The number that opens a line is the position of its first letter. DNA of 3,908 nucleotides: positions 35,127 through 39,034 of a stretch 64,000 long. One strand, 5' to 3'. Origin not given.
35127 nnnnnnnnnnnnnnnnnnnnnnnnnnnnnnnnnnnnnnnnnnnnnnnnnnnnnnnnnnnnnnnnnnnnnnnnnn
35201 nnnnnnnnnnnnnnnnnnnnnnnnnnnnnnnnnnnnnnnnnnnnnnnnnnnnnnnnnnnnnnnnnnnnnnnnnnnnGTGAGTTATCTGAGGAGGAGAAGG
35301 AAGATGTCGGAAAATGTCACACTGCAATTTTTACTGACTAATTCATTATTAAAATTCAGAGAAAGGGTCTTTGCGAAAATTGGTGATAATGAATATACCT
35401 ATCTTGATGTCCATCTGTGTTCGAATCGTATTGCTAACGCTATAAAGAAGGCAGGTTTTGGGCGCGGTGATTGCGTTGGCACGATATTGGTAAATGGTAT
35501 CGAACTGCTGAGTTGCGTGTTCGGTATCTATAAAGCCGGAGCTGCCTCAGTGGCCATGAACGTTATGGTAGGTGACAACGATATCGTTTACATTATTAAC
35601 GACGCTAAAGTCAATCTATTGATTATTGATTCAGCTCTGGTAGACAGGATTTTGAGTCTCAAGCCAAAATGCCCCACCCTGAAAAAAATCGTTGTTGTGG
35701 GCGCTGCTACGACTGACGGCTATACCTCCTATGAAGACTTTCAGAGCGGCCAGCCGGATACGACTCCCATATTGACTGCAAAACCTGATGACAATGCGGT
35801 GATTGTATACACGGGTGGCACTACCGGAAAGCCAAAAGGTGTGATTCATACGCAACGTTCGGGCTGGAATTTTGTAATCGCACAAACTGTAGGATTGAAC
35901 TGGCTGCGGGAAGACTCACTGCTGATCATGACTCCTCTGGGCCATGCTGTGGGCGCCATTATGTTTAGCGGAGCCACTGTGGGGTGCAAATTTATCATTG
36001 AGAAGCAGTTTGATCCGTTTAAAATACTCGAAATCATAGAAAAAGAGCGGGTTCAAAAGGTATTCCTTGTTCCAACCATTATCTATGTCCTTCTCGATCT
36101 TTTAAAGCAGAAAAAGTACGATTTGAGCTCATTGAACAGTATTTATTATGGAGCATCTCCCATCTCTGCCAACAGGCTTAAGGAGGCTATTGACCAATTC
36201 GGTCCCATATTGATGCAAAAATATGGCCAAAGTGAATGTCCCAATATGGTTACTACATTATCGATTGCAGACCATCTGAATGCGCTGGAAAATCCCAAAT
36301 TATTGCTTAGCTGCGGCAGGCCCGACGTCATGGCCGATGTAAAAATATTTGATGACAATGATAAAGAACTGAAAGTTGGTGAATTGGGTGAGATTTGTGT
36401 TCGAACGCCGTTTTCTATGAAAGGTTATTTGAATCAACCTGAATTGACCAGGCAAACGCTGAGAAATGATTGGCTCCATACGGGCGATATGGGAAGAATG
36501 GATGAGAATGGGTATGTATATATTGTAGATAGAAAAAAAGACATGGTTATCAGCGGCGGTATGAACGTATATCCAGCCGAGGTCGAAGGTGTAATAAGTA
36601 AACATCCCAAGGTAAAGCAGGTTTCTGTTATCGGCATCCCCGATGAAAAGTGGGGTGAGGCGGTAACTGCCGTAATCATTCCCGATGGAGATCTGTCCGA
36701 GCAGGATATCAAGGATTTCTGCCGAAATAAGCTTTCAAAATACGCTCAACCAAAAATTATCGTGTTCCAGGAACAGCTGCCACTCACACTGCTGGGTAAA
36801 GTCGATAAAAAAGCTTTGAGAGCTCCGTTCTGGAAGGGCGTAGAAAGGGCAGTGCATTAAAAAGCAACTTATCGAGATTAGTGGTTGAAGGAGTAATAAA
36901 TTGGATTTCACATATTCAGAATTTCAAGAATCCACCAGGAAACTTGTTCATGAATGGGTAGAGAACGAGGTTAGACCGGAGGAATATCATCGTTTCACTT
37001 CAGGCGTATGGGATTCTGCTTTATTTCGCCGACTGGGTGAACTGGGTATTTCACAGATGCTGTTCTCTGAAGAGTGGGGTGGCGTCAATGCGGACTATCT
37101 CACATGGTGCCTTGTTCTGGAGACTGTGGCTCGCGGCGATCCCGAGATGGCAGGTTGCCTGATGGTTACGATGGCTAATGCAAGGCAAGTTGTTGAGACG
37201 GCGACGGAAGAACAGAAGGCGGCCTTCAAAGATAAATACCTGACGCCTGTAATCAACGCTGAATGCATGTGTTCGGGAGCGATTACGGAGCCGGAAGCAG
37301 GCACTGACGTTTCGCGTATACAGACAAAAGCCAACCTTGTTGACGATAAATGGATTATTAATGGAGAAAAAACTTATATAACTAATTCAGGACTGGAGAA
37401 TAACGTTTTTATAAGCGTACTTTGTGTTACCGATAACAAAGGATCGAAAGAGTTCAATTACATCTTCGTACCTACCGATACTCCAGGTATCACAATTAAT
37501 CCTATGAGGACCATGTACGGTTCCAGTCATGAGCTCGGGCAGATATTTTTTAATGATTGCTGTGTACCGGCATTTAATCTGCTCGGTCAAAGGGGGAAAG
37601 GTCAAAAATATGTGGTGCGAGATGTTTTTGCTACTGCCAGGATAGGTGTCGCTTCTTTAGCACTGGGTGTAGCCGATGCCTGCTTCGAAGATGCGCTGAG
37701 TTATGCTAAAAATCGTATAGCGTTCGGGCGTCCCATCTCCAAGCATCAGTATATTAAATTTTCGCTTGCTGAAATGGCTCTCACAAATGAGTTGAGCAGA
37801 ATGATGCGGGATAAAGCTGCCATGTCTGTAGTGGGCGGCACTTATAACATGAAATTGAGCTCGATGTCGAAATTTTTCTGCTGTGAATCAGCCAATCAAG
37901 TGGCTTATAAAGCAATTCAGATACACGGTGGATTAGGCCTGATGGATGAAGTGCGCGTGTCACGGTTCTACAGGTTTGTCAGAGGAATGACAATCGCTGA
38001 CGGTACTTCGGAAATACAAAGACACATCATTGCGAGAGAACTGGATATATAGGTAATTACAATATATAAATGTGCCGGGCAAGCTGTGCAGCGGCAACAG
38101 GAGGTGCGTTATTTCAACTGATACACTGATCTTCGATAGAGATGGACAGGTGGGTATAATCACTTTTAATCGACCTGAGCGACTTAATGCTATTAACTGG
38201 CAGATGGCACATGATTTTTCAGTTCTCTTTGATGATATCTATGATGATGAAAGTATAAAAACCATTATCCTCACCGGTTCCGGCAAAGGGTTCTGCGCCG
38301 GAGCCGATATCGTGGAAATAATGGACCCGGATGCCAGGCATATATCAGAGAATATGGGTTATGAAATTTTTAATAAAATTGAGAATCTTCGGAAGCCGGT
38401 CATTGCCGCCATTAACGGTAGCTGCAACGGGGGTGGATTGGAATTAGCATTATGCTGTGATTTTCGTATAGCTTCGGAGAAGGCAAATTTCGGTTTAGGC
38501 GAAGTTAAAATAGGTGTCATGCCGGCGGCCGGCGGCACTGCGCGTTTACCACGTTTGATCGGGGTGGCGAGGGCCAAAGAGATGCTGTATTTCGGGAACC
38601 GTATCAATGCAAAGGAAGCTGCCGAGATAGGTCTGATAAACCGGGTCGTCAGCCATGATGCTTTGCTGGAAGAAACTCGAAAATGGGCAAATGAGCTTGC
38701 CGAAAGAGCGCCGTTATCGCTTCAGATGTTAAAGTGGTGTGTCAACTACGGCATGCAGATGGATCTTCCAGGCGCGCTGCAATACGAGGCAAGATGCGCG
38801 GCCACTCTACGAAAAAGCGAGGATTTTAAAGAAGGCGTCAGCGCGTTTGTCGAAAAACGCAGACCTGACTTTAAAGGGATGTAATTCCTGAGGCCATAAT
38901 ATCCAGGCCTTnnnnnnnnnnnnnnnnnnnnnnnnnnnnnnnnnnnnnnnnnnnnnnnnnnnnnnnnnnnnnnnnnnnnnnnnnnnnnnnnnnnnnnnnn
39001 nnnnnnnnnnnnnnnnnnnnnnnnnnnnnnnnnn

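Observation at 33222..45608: bbs-like beta-oxidation module with family-III CoA-transferase and DUF35/SCP-x thiolase pairs: catabolic island for an unidentified carboxylic acid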

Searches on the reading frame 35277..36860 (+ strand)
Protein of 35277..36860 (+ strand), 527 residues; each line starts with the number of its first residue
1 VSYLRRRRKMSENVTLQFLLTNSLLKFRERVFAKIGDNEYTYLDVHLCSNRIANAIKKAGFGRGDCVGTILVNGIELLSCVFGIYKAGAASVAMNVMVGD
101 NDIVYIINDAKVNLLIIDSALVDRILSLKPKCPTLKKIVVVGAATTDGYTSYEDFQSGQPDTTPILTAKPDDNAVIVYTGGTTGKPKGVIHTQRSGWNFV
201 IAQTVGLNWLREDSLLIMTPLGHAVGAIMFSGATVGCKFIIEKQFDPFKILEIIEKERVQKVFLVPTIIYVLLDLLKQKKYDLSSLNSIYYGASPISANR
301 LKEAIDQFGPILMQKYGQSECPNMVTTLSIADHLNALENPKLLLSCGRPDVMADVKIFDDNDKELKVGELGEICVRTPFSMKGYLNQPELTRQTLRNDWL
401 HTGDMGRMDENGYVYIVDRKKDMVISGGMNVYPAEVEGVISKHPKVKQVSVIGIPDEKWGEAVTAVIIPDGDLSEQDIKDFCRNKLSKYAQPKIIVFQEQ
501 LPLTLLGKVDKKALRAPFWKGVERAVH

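Call 4: search_protein_families(library=pfam, proteins=[window:35277-36860:+])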
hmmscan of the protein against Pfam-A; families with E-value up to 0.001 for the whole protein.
window:35277-36860:+ (527 aa): 2 families
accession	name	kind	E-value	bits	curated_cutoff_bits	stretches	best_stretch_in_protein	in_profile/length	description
PF00501.34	AMP-binding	-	2.5e-71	241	29.9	1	28-385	9-384/384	AMP-binding enzyme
PF13193.12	AMP-binding_C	-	2e-18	67.5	24.5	1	435-508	1-76/76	AMP-binding enzyme C-terminal domain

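Call 8: search_protein_families(library=ncbifam, proteins=[window:35277-36860:+], max_evalue=0.00001)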
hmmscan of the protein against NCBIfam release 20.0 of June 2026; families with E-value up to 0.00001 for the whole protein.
window:35277-36860:+ (527 aa): 108 families (the best 25 are shown)
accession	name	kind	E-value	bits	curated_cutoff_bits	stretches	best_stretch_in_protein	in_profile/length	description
NF004837.0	PRK06187.1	subfamily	1.3e-140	469.1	476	1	11-524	5-528/531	long-chain-fatty-acid--CoA ligase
NF004838.1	PRK06188.1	equivalog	4.5e-130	434.4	875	1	10-519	5-524/524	fatty-acid--CoA ligase FadD8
NF006182.0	PRK08316.1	subfamily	1.2e-109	367.2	663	1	9-519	6-518/523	fatty acyl-CoA synthetase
NF005676.0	PRK07470.1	equivalog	5.2e-97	325.7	774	1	13-516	19-527/544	acyl-CoA synthetase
NF005307.0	PRK06839.1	equivalog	2e-93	313.7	748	1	37-514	25-489/496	o-succinylbenzoate--CoA ligase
NF009071.0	PRK12406.1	subfamily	4.8e-92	309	701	1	44-525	17-509/510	acyl-CoA synthetase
NF002966.0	PRK03640.1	equivalog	1.6e-91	307.4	556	1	29-516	17-478/483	o-succinylbenzoate--CoA ligase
NF052269.1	Staph_lig_FadD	equivalog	5.3e-91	305.4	650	1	30-515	18-490/499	long-chain-fatty-acid--CoA ligase FadD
NF005857.1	PRK07786.1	exception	6.8e-89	298.7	733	1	22-518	18-512/513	fatty-acid--CoA ligase FadD5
NF009233.0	PRK12583.1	subfamily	1.2e-82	278.1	832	1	28-516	34-548/558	fatty acid CoA ligase family protein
NF005801.1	PRK07656.1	equivalog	3.8e-81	273.2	657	1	36-515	23-500/500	FadD3 family acyl-CoA ligase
NF004797.0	PRK06145.1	equivalog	6.1e-78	262.4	850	1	33-517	21-494/499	acyl-CoA synthetase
NF005863.0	PRK07798.1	subfamily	6.8e-77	259.2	543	1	27-512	17-525/540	acyl-CoA synthetase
NF006181.0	PRK08314.1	subfamily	1.7e-76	257.7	705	2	159-514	192-550/563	long-chain-fatty-acid--CoA ligase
NF005702.0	PRK07514.1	subfamily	2.3e-76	257.2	558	1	28-518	17-500/506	malonyl-CoA synthase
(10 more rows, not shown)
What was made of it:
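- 35277..36860 (+): AMP-forming acyl-CoA ligase of the fatty-acid type (FadD8-like). NCBIfam PRK06187 scores 469 against a cut-off of 476 (call 8).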

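Call 61: search_solved_structures(query=window:35277-36860:+, max_evalue=1e-40)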
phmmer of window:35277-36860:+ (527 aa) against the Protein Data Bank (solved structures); distinct sequences matched with E-value up to 1e-40: 65 (the best 60 are shown).
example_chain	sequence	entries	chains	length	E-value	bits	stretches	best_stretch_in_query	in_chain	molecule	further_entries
8ivi_A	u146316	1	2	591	1.3e-107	363.4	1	19-526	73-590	Medium/long-chain-fatty-acid--CoA ligase FadD8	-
8r2q_A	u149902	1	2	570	9.5e-75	255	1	37-518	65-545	Probable fatty-acid-CoA ligase FadD5 (Fatty-acid-CoA synthetase) (Fatty-acid-CoA synthase)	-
3r44_A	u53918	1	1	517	1.9e-71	244.1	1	37-518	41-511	fatty acyl CoA synthetase FADD13 (FATTY-ACYL-CoA SYNTHETASE)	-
8pyy_A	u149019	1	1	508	1.3e-65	224.8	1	50-525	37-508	Fatty-acyl-CoA synthase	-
8weu_A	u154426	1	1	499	3.9e-65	223.3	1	35-518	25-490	Fatty-acyl-CoA synthase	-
8wev_A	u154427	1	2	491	6.3e-65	222.6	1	35-518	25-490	Feruloyl-CoA Synthetase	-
8pyx_A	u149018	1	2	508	9e-65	222.1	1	50-525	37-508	Fatty-acyl-CoA synthase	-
6sq8_A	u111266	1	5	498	5.1e-64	219.6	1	126-517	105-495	Fatty acid CoA ligase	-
8ppp_A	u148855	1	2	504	5.9e-64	219.4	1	50-517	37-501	Fatty-acyl-CoA synthase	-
6h1b_A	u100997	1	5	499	3.5e-63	216.9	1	126-517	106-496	Fatty acid CoA ligase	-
3tsy_A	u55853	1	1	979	4e-60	206.8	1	38-522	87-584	Fusion Protein 4-coumarate--CoA ligase 1, Resveratrol synthase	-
1ult_A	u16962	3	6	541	5.6e-60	206.3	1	18-518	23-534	long chain fatty acid-CoA ligase | long-chain-fatty-acid-CoA synthetase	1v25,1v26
3a9u_A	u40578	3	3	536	2.7e-59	204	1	37-515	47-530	4-coumarate--CoA ligase | 4-coumarate:CoA ligase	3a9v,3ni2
5x8f_A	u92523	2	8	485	3.8e-59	203.5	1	170-512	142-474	2-succinylbenzoate--CoA ligase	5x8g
5bsw_A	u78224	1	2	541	9.9e-59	202.1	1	38-521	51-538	4-coumarate--CoA ligase 2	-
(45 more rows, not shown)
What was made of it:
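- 35277..36860 (+): Best solved relative is M. tuberculosis FadD8, a medium/long-chain fatty-acid-CoA ligase, at 363 bits (call 61).
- The ligase is closest to FadD8 (call 61). The ligase is of the fatty-acid type (call 61). The ligase resembles medium/long-chain FadD enzymes (call 61).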

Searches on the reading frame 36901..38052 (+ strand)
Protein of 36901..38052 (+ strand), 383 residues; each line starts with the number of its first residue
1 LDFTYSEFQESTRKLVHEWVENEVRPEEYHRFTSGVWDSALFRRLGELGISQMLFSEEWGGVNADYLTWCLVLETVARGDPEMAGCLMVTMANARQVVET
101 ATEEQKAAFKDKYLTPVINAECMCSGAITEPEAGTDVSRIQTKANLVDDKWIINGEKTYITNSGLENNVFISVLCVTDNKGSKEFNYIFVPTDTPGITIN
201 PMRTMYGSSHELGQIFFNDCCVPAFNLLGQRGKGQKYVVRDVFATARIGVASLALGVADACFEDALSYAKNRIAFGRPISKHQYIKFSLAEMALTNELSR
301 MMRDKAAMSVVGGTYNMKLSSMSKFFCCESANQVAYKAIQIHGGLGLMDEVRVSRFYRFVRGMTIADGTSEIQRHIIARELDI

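Call 4: search_protein_families(library=pfam, proteins=[window:36901-38052:+])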
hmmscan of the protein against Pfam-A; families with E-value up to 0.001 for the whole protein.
window:36901-38052:+ (383 aa): 5 families
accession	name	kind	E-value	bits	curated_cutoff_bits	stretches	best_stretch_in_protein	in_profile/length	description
PF00441.29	Acyl-CoA_dh_1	-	2.5e-40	138.5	22.4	1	234-381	3-149/150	Acyl-CoA dehydrogenase, C-terminal domain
PF02770.24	Acyl-CoA_dh_M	-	8.8e-18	64.7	33.3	1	127-220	3-97/97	Acyl-CoA dehydrogenase, middle domain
PF02771.21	Acyl-CoA_dh_N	-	1.1e-17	64.9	22.9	1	7-109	2-105/113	Acyl-CoA dehydrogenase, N-terminal domain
PF08028.16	Acyl-CoA_dh_2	-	8.3e-12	46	22.7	1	249-361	2-124/134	Acyl-CoA dehydrogenase, C-terminal domain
PF11794.13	HpaB_N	-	3.8e-05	23.9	35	1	75-200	95-228/270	4-hydroxyphenylacetate 3-hydroxylase N terminal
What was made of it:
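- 36901..38052 (+): Acyl-CoA dehydrogenase, SCAD/butyryl-CoA-dehydrogenase-like. Pfam ACAD domains (call 4).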

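Call 8: search_protein_families(library=ncbifam, proteins=[window:36901-38052:+], max_evalue=0.00001)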
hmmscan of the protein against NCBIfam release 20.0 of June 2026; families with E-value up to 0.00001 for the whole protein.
window:36901-38052:+ (383 aa): 21 families
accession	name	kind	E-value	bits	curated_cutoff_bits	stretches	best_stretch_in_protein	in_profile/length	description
NF042972.1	AcrlCoAredClosAcrC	equivalog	9e-77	258.3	640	1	1-380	1-375/378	acryloyl-CoA reductase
NF008997.0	PRK12341.1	equivalog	2e-63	214.7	537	1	1-381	1-376/382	acyl-CoA dehydrogenase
NF043006.1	CyhCrbnylCoADH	equivalog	3.2e-62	210.7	650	1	22-381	21-375/380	cyclohexane-1-carbonyl-CoA dehydrogenase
NF045552.1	GlutCoADH_Des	equivalog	5.2e-56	190.5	470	1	1-379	1-377/387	glutaryl-CoA dehydrogenase Acd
NF053553.1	prodigi_MBC_PigA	equivalog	9.8e-53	179.6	500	1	1-381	1-379/381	prodigiosin MBC biosynthesis dehydrogenase PigA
NF042439.1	SulpropCoADesulf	equivalog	2.4e-51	174.7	600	1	35-380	25-369/379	3-sulfinopropanoyl-CoA desulfinase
NF002885.1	PRK03354.1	equivalog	1.2e-49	169.4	540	1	1-379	1-371/378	crotonobetainyl-CoA dehydrogenase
NF058590.1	AcCoDHFadEBacil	equivalog_domain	1.1e-48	166.2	600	1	5-379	21-408/586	acyl-CoA dehydrogenase FadE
TIGR03207.1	cyc_hxne_CoA_dh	equivalog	1.9e-46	158.5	575.35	1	21-380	17-370/372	cyclohexanecarboxyl-CoA dehydrogenase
NF045652.1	ProlPCPDhRedW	equivalog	6.5e-45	153.5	650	1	42-382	37-374/376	L-prolyl-[peptidyl-carrier protein] dehydrogenase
NF052270.1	Staph_DH_FadE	equivalog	4.1e-31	108.1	600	1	17-381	33-393/400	acyl-CoA dehydrogenase FadE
TIGR03203.1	pimD_small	equivalog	3.9e-25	88.7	652.7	1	18-362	21-357/378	pimeloyl-CoA dehydrogenase small subunit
TIGR03204.1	pimC_large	equivalog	3.9e-25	88.6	623.85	1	94-291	96-286/395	pimeloyl-CoA dehydrogenase large subunit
NF007000.1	PRK09463.1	subfamily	3.6e-15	55.3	600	1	47-348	84-399/726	acyl-CoA dehydrogenase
TIGR04022.1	sulfur_SfnB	equivalog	1.1e-14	54.1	430.9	1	47-272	44-257/391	SfnB family sulfur acquisition oxidoreductase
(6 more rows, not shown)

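Call 30: search_solved_structures(query=window:36901-38052:+, max_evalue=1e-30)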
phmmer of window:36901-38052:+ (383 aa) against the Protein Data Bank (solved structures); distinct sequences matched with E-value up to 1e-30: 53.
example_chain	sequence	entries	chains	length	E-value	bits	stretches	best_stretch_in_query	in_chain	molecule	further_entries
4n5f_A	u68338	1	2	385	2e-62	214.6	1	2-381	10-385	Putative acyl-CoA dehydrogenase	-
4u83_A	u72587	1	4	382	2.6e-62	214.2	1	6-380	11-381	Acyl-CoA dehydrogenase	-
4m9a_A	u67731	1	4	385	1.1e-60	208.8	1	41-381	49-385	Acyl-CoA dehydrogenase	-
7szv_A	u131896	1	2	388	1.4e-59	205.2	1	33-382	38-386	Acyl-CoA dehydrogenase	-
1jqi_A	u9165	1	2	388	7.1e-59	202.9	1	9-380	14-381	short chain acyl-CoA dehydrogenase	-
7y0a_A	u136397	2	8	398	3.4e-56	194.1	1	18-380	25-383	Short-chain specific acyl-CoA dehydrogenase, mitochondrial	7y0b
8sgs_A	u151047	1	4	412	3.9e-56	193.9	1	18-380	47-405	Short-chain specific acyl-CoA dehydrogenase, mitochondrial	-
4l1f_A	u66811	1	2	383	4.3e-56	193.8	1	1-380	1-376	Acyl-CoA dehydrogenase domain protein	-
2vig_A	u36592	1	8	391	4.5e-56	193.7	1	18-380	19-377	SHORT-CHAIN SPECIFIC ACYL-COA DEHYDROGENASE,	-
1buc_A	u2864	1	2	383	2.5e-55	191.2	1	1-376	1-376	BUTYRYL-COA DEHYDROGENASE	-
2dvl_A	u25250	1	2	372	1.6e-53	185.3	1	26-381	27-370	Acyl-CoA dehydrogenase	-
5ol2_C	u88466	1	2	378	3e-53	184.4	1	8-380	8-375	Acyl-CoA dehydrogenase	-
2pg0_A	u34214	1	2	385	9.1e-53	182.8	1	14-383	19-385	Acyl-CoA dehydrogenase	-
4p13_A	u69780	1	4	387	9.2e-53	182.8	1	5-380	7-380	Medium-chain specific acyl-CoA dehydrogenase, mitochondrial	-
1ege_A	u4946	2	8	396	1e-52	182.7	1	5-380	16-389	MEDIUM CHAIN ACYL-COA DEHYDROGENASE | Acyl-CoA dehydrogenase, medium-chain specific, mitochondrial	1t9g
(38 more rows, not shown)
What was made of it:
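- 36901..38052 (+): Solved-structure scores: SCAD 203 bits, above MCAD 183, ACADSB 150 and IBD 148 (call 30).
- Tried and rejected: Ranking against solved structures favours SCAD over ACADSB and IBD (call 30).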

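Call 66: search_protein_families(library=pfam, proteins=[L045:12645-13916:+], max_evalue=0.01)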
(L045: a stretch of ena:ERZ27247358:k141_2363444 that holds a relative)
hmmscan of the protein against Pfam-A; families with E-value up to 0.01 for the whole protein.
L045:12645-13916:+ (423 aa): 1 family
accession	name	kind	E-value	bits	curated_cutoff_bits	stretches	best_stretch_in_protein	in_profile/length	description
PF13458.12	Peripla_BP_6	-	1.5e-17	64.7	31.7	1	44-319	6-267/343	Periplasmic binding protein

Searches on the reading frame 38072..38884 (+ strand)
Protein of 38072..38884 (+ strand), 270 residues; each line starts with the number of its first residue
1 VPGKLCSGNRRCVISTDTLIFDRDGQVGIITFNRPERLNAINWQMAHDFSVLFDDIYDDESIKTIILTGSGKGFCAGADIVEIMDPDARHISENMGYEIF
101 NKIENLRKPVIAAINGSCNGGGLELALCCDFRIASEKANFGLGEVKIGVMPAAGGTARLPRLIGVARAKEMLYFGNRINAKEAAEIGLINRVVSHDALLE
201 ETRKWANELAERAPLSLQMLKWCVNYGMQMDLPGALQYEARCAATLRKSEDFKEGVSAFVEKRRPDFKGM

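Call 4: search_protein_families(library=pfam, proteins=[window:38072-38884:+])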
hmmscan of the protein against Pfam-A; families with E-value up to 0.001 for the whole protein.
window:38072-38884:+ (270 aa): 2 families
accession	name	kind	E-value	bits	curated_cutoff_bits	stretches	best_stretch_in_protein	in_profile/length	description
PF00378.25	ECH_1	-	1.5e-74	251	27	1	25-269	4-250/251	Enoyl-CoA hydratase/isomerase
PF16113.10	ECH_2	-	6.6e-43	147.9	27.2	2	27-198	1-177/335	Enoyl-CoA hydratase/isomerase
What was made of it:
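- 38072..38884 (+): Crotonase-type enoyl-CoA hydratase. Pfam ECH_1 at 251 bits (call 4).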

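Call 8: search_protein_families(library=ncbifam, proteins=[window:38072-38884:+], max_evalue=0.00001)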
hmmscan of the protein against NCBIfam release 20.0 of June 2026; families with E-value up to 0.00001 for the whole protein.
window:38072-38884:+ (270 aa): 73 families (the best 25 are shown)
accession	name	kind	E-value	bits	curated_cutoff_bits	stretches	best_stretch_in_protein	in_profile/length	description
NF004475.0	PRK05809.1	subfamily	9e-79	264.6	394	1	18-268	5-258/260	short-chain-enoyl-CoA hydratase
NF005802.0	PRK07657.1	equivalog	4e-70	236.3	363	1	24-269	11-259/260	enoyl-CoA hydratase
NF051848.1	EnCoAHydtEchA19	equivalog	6.4e-69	232.4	400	1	21-269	4-257/258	enoyl-CoA hydratase EchA19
NF005803.0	PRK07658.1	equivalog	3.4e-68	229.8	313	1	19-269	4-256/257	enoyl-CoA hydratase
NF004517.0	PRK05862.1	equivalog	1.3e-67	228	396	1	16-268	3-255/257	enoyl-CoA hydratase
NF006007.0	PRK08138.1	subfamily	2.4e-66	223.8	355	1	24-269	15-260/261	enoyl-CoA hydratase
NF007239.0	PRK09674.1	equivalog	2.5e-64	217.2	371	1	17-269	4-256/257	2,3-dehydroadipyl-CoA hydratase PaaF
NF004840.0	PRK06190.1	equivalog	2.1e-60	204.5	253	1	16-255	3-243/260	enoyl-CoA hydratase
NF006699.0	PRK09245.1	subfamily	2.8e-59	200.6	354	1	16-269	2-265/266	crotonase/enoyl-CoA hydratase family protein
NF004634.0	PRK05980.1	equivalog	3.7e-59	200.2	375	1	16-268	2-261/263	crotonase/enoyl-CoA hydratase family protein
NF004781.0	PRK06127.1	subfamily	5.6e-59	200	291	1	15-269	9-268/269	enoyl-CoA hydratase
NF006109.0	PRK08260.1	subfamily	8.2e-58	196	320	2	94-269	100-277/296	enoyl-CoA hydratase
NF042430.2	EnCoAhydt_DpgD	equivalog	9.2e-58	195.7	400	1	22-269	2-257/258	enoyl-CoA-hydratase DpgD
NF004857.0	PRK06210.1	equivalog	9.5e-58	195.8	341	1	16-269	7-274/275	enoyl-CoA hydratase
NF006100.0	PRK08252.1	subfamily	3.1e-56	190.8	282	1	16-269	2-253/254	crotonase/enoyl-CoA hydratase family protein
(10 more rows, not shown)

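Call 62: search_solved_structures(query=window:38072-38884:+, max_evalue=1e-35)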
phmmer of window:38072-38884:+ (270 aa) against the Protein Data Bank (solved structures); distinct sequences matched with E-value up to 1e-35: 47.
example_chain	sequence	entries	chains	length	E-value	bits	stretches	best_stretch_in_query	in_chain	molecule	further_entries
5zai_A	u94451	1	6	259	3.7e-64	220.2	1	17-269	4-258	3-hydroxypropionyl-coenzyme A dehydratase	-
2pbp_A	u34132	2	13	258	1.5e-60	208.4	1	22-269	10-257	Enoyl-CoA hydratase subunit I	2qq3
5z7r_A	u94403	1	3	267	2.9e-58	200.9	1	17-265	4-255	Short-chain-enoyl-CoA hydratase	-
9qwv_A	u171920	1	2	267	2.1e-55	191.5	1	21-269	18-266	Enoyl-CoA hydratase, mitochondrial, putative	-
3q0j_A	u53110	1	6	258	1.5e-54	188.8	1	16-267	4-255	enoyl-CoA hydratase echA8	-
3h81_A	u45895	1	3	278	1.5e-54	188.7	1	15-267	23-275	enoyl-CoA hydratase echA8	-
3pzk_A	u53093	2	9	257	1.6e-54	188.6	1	16-267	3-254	e enoyl-CoA hydratase echA8 | enoyl-CoA hydratase echA8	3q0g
4fjw_D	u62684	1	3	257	4.3e-54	187.2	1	16-267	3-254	Probable enoyl-CoA hydratase echA8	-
3kqf_A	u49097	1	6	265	3.5e-53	184.3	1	29-269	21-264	Enoyl-CoA hydratase/isomerase family protein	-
5xzd_A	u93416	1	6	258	4.2e-50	174.1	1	16-268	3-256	Enoyl-CoA hydratase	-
6lvp_A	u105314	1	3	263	6e-50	173.6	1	15-269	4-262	Enoyl-CoA hydratase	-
4fzw_A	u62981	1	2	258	5.6e-49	170.4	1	17-269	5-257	2,3-dehydroadipyl-CoA hydratase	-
7eum_C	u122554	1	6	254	9.7e-49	169.7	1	27-263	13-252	Enoyl-CoA hydratase/isomerase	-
1dub_A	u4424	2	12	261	4.2e-48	167.6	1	23-268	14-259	2-ENOYL-COA HYDRATASE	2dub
1mj3_A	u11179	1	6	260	4.3e-48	167.5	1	23-268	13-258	ENOYL-COA HYDRATASE, MITOCHONDRIAL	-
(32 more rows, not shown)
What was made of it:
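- The ACAD is closest to SCAD/Bcd and the ECH to crotonase (calls 30, 62). The ACAD and ECH look like short-chain enzymes (calls 30, 62).
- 38072..38884 (+): Best solved relatives are 3-hydroxypropionyl-CoA dehydratase, short-chain enoyl-CoA hydratases and EchA8 (call 62).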

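Call 66: search_protein_families(library=pfam, proteins=[L045:12645-13916:+], max_evalue=0.01)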
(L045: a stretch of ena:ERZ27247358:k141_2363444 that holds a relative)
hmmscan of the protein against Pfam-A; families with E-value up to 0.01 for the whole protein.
L045:12645-13916:+ (423 aa): 1 family
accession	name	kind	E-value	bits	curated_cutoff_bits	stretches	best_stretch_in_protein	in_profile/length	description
PF13458.12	Peripla_BP_6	-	1.5e-17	64.7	31.7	1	44-319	6-267/343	Periplasmic binding protein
